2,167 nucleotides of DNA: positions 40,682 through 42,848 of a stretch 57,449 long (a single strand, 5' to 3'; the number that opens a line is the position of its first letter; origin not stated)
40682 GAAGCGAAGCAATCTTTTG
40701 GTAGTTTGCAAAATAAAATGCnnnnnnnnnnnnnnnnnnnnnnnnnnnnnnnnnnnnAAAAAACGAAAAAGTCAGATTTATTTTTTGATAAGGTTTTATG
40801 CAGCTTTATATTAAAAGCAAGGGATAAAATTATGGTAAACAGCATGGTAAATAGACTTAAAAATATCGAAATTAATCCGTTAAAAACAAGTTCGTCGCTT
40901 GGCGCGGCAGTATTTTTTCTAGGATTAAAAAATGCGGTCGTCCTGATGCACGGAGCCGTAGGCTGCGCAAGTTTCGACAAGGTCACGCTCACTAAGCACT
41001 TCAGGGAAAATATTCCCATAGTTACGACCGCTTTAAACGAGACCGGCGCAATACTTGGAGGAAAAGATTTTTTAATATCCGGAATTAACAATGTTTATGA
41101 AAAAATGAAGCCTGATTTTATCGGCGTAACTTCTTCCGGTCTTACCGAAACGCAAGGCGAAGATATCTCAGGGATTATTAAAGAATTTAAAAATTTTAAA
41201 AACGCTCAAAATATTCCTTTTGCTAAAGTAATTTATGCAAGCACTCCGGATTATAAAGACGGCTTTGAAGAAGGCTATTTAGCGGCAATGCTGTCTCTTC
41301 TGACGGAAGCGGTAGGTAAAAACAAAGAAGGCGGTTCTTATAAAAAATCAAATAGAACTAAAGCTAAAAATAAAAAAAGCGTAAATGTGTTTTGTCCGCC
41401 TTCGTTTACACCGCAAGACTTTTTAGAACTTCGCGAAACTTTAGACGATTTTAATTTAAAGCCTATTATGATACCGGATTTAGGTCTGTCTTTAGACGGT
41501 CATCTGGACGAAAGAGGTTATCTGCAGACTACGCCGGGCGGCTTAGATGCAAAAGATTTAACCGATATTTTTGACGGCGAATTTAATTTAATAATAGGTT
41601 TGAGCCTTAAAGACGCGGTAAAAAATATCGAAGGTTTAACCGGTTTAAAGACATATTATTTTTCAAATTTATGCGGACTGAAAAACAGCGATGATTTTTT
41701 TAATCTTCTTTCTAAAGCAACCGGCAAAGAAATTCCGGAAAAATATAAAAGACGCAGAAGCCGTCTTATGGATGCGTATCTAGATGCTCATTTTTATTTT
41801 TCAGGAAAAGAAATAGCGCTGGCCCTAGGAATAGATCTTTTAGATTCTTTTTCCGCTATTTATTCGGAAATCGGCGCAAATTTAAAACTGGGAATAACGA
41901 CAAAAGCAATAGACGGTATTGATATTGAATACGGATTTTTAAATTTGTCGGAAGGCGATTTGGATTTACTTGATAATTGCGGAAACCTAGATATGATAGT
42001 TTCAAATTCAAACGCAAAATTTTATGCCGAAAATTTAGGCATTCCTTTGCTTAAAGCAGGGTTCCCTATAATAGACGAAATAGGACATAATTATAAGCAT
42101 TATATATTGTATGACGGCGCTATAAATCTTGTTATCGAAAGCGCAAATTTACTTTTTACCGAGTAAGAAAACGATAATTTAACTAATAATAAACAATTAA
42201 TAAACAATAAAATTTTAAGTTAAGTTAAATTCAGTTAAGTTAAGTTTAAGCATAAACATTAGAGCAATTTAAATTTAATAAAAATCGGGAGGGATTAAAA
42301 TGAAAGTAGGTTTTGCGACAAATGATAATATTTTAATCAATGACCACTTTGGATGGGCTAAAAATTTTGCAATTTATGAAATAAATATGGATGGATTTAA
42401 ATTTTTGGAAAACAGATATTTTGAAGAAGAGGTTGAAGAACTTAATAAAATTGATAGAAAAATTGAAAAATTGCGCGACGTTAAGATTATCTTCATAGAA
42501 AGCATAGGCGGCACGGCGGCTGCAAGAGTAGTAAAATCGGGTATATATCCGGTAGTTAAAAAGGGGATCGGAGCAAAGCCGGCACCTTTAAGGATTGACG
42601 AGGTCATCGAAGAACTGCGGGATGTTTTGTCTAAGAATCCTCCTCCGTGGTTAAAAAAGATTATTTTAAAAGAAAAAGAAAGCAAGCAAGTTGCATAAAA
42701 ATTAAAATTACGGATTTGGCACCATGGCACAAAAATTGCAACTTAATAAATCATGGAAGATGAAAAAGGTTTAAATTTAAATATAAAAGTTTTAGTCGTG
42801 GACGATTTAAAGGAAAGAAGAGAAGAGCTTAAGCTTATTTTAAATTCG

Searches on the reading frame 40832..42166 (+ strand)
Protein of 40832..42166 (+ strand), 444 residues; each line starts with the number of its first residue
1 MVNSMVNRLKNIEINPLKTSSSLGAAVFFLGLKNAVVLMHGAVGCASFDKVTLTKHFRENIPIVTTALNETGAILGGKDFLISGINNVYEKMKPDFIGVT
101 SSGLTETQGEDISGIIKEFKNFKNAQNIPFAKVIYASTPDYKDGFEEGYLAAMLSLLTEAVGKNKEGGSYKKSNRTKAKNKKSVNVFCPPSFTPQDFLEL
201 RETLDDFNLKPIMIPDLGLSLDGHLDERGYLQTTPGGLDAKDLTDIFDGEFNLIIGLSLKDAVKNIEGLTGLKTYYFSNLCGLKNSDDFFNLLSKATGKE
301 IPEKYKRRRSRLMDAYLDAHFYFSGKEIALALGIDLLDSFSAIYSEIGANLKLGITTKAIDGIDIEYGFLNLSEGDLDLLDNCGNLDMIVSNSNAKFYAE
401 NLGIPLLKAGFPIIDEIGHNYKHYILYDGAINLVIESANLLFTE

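Call 9: search_protein_families(library=ncbifam, proteins=[window:40832-42166:+])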
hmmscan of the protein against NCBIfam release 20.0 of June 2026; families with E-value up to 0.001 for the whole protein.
window:40832-42166:+ (444 aa): 8 families
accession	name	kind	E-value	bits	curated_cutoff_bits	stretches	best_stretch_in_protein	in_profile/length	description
TIGR01285.1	nifN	equivalog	5.5e-110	368.3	326.8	1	5-441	3-430/433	nitrogenase iron-molybdenum cofactor biosynthesis protein NifN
NF011047.0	PRK14477.1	equivalog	1.3e-108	364.1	1229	1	10-441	488-904/917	bifunctional nitrogenase iron-molybdenum cofactor biosynthesis protein NifEN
TIGR01286.1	nifK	equivalog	2e-45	155.2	427.3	2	12-348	61-386/516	nitrogenase molybdenum-iron protein subunit beta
TIGR02932.1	vnfK_nitrog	equivalog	1.2e-33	116.7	873.95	3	13-164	9-162/457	V-containing nitrogenase subunit beta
TIGR02931.1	anfK_nitrog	equivalog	5.5e-26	91.3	853.85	2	9-336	8-323/461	Fe-only nitrogenase subunit beta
TIGR03282.1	methan_mark_13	equivalog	3.3e-10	39.5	268.4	1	21-119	5-101/352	Ni-sirohydrochlorin a,c-diamide reductive cyclase catalytic subunit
TIGR01283.1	nifE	equivalog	7.3e-09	34.7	505.1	1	23-185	48-202/459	nitrogenase iron-molybdenum cofactor biosynthesis protein NifE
TIGR01862.1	N2-ase-Ialpha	subfamily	0.00043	19.1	486.05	0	30-163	47-184/444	nitrogenase component I subunit alpha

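Call 63: find_homologous_proteins(query=window:40832-42163:+, max_evalue=1e-80)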
Query window:40832-42163:+ (444 aa): 35 proteins with E <= 1e-80 among 8000 candidates.
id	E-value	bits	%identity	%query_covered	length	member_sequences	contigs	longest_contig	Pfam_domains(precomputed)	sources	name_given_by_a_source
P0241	2.3e-270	915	94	100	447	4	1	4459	PF00148.25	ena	-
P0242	5.7e-267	904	100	91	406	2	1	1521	PF00148.25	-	-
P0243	3.7e-255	865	90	100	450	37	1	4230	PF00148.25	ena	-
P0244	7.7e-236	801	84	99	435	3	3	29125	PF00148.25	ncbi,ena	-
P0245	4.4e-231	786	83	99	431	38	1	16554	PF00148.25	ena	-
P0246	4.8e-226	769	82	99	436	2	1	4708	PF00148.25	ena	-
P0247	6.8e-226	769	82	99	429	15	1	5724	PF00148.25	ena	-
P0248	9.1e-226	768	80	99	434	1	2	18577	PF00148.25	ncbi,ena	-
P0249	3.3e-225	766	81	99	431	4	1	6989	PF00148.25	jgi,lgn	-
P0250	1.8e-222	757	80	99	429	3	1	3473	PF00148.25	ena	-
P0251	3.0e-221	753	81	98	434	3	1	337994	PF00148.25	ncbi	-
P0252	2.7e-206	704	73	99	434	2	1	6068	PF00148.25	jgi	jgi:nitrogenase molybdenum-iron protein NifN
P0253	1.7e-203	695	73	98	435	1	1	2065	PF00148.25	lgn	-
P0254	5.4e-203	693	72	99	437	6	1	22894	PF00148.25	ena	-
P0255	2.1e-202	691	72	98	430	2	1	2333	PF00148.25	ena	-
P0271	1.1e-150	521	56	98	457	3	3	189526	PF00148.25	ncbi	ncbi:MAG: nitrogenase iron-molybdenum cofactor biosynthesis protein NifN [bacterium]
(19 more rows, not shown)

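Call 64: find_encoding_contigs(protein=P0271, flank=10000, max_places=3)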
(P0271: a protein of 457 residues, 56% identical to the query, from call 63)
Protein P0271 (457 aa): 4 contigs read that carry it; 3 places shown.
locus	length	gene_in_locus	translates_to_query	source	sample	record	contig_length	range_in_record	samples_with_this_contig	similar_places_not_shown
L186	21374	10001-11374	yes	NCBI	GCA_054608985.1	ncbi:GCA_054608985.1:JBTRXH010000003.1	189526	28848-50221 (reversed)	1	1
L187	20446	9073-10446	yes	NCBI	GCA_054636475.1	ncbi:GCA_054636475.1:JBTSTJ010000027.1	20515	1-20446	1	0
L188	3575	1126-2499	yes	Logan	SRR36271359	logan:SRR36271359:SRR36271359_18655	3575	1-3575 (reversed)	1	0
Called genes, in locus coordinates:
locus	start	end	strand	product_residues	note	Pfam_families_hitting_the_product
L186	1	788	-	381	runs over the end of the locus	PF00682:HMGL-like, PF22617:HCS_D2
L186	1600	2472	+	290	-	PF00142:Fer4_NifH, PF01656:CbiA, PF02374:ArsA_ATPase (weak), PF10609:ParA (faint), PF13614:AAA_31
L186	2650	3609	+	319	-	PF04055:Radical_SAM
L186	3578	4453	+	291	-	PF13489:Methyltransf_23, PF13847:Methyltransf_31, PF08242:Methyltransf_12 (weak), PF13649:Methyltransf_25, PF08241:Methyltransf_11, PF01209:Ubie_methyltran (weak), PF13847:Methyltransf_31 (weak)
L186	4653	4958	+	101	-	PF13183:Fer4_8 (faint), PF12797:Fer4_2 (weak), PF00037:Fer4 (weak), PF12837:Fer4_6, PF12838:Fer4_7, PF13237:Fer4_10, PF14697:Fer4_21, PF13187:Fer4_9, +3 more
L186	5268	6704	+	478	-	PF00148:Oxidored_nitro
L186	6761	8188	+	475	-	PF00148:Oxidored_nitro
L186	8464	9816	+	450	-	PF00148:Oxidored_nitro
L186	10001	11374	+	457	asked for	PF00148:Oxidored_nitro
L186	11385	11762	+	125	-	PF02579:Nitro_FeMo-Co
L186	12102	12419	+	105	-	PF00543:P-II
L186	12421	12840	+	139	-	PF00543:P-II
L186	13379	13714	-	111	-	PF09723:Zn_ribbon_8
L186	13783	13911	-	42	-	-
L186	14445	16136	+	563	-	PF00672:HAMP (faint), PF00015:MCPsignal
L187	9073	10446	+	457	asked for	PF00148:Oxidored_nitro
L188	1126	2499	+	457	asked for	PF00148:Oxidored_nitro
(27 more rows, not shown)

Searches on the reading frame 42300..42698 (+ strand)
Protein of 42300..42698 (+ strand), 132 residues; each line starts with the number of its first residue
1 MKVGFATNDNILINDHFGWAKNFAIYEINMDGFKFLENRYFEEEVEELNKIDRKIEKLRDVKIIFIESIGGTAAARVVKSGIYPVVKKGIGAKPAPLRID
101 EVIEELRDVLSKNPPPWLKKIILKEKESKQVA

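Call 8: search_protein_families(library=pfam, proteins=[window:42300-42698:+])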
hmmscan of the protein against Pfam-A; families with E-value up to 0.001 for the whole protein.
window:42300-42698:+ (132 aa): 1 family
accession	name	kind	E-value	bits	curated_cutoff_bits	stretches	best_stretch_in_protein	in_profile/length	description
PF02579.22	Nitro_FeMo-Co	-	8e-17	61.8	26.3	1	12-87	4-80/94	Dinitrogenase iron-molybdenum cofactor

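Call 9: search_protein_families(library=ncbifam, proteins=[window:42300-42698:+])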
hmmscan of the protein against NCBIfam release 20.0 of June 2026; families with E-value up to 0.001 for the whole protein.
window:42300-42698:+ (132 aa): 2 families
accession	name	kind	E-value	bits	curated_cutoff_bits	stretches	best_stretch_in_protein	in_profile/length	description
TIGR02663.1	nifX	equivalog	1.5e-35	122.2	112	1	1-122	1-119/119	nitrogen fixation protein NifX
TIGR01290.1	nifB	equivalog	2.8e-09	36.2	343.65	1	2-89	331-426/441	nitrogenase cofactor biosynthesis protein NifB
